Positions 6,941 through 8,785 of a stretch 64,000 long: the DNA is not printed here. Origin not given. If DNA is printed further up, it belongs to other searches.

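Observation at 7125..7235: In-frame 9-bp tandem repeat (7 units) plus an A8 homopolymer at the 5' end of essential murE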

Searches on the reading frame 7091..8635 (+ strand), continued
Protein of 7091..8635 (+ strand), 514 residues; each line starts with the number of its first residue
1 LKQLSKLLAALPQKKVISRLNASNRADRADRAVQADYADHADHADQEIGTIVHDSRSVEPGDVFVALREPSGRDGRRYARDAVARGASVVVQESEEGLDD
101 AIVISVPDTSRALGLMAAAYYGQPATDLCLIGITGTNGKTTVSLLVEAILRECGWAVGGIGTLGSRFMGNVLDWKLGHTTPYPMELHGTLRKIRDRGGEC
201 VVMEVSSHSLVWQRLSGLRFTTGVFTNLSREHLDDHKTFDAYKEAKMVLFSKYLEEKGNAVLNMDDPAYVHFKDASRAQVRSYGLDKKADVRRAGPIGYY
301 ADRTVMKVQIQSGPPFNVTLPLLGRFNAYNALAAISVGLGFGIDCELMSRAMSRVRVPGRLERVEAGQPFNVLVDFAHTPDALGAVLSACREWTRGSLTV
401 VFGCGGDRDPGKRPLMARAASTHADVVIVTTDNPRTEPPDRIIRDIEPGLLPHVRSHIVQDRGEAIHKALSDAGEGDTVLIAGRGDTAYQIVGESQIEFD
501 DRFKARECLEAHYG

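Call 57: fold_search(model_id=the predicted structure, library=pdb)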
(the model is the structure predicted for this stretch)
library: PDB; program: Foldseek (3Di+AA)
matches with E <= 10: 1253; with E <= 0.001: 159
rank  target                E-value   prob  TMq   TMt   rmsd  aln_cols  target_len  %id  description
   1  2xja_C                6.1e-44  1.00  0.82  0.84   3.5       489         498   38  Structure of MurE from M.tuberculosis with dipeptide and ADP (released 2010-08-18)
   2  2wtz_B                6.1e-44  1.00  0.82  0.83   3.2       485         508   38  MurE ligase of Mycobacterium Tuberculosis (released 2009-12-15)
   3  8r6s_Q                8.4e-44  1.00  0.83  0.80   3.4       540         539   30  Plastid-encoded RNA polymerase (Integrated model) (released 2024-03-13)
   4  4c13                  1.1e-43  1.00  0.88  0.92   2.4       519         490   29  x-ray crystal structure of Staphylococcus aureus MurE with UDP-MurNAc- Ala-Glu-Lys (released 2013-10-02)
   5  8g6p                  2.4e-43  1.00  0.81  0.82   3.1       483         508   39  Crystal structure of Mycobacterium thermoresistibile MurE in complex with ADP and 2,6-Diaminopimelic acid (released 2023-04-05)
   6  2wtz_A                4.3e-43  1.00  0.82  0.84   3.1       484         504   38  MurE ligase of Mycobacterium Tuberculosis (released 2009-12-15)
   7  2xja_A                7.7e-43  1.00  0.83  0.84   3.0       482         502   38  Structure of MurE from M.tuberculosis with dipeptide and ADP (released 2010-08-18)
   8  4c12                  2.4e-42  1.00  0.88  0.92   2.4       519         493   29  X-ray Crystal Structure of Staphylococcus aureus MurE with UDP-MurNAc- Ala-Glu-Lys and ADP (released 2013-10-02)
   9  2xja_B                4.1e-42  1.00  0.82  0.84   3.0       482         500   39  Structure of MurE from M.tuberculosis with dipeptide and ADP (released 2010-08-18)
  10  1e8c_A                5.1e-42  1.00  0.82  0.86   2.6       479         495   35  Structure of MurE the UDP-N-acetylmuramyl tripeptide synthetase from E. coli (released 2001-09-13)
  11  1e8c_B                9.1e-42  1.00  0.84  0.86   2.6       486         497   34  Structure of MurE the UDP-N-acetylmuramyl tripeptide synthetase from E. coli (released 2001-09-13)
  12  2xja_D                1.9e-40  1.00  0.79  0.83   3.4       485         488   37  Structure of MurE from M.tuberculosis with dipeptide and ADP (released 2010-08-18)
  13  4bub_A                2.3e-40  1.00  0.81  0.87   2.7       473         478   37  CRYSTAL STRUCTURE OF MURE LIGASE FROM THERMOTOGA MARITIMA IN COMPLEX WITH ADP (released 2013-07-17)
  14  7b68_A                3.3e-40  1.00  0.65  0.67   6.4       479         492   35  Crystal structure of MurE from E.coli in complex with Z57299526 (released 2020-12-23)
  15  2wtz_D                7.9e-39  1.00  0.75  0.82   3.4       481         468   36  MurE ligase of Mycobacterium Tuberculosis (released 2009-12-15)
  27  8f5d                  2.1e-37  1.00  0.63  0.45   7.3       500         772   34  Architecture of the MurE-MurF ligase bacterial cell wall biosynthesis complex (released 2023-06-07)
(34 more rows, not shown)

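Call 64: predict_structure(alignment_id=A2)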
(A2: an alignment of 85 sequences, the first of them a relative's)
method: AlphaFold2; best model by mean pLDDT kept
length: 490 residues; sequences in the alignment: 85
mean_pLDDT: 94.8   pTM: 0.92
mean pLDDT of the five models: 94.8, 94.6, 94.0, 93.8, 93.7
residues with pLDDT >= 90: 435; 70-90: 54; 50-70: 1; < 50: 0
segments of 3 or more residues with pLDDT < 50: none
pLDDT, mean of each block of 10 residues (from residue 1): 95 96 96 97 87 96 97 91 97 97 98 96 98 96 94 91 98 98 95 97 91 93 98 98 98 98 96 90 95 94 96 98 95 91 95 94 93 96 91 97 94 94 96 96 97 94 82 91 92
secondary structure, 60 per line:
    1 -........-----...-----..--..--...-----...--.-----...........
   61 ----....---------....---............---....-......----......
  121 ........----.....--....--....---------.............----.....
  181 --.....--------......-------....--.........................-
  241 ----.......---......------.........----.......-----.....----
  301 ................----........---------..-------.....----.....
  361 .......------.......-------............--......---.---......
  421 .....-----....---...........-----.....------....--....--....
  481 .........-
elements in order: H4-9 E15-17 E39-41 H51-60 E65-68 E78-81 H85-96 H100-103 E105-110 H115-128 E133-137 E140-143 E146-149 H159-171 E176-180 H183-187 E196-201 H209-212 H215-229 E230-239 H245-251 E255-260 E267-275 E280-286 E292-296 H301-316 H321-328 E347-351 H356-367 E374-380 H388-399 E402-407 H415-425 E431-434 H438-448 E454-458 E465-468 E471-474 H477-489
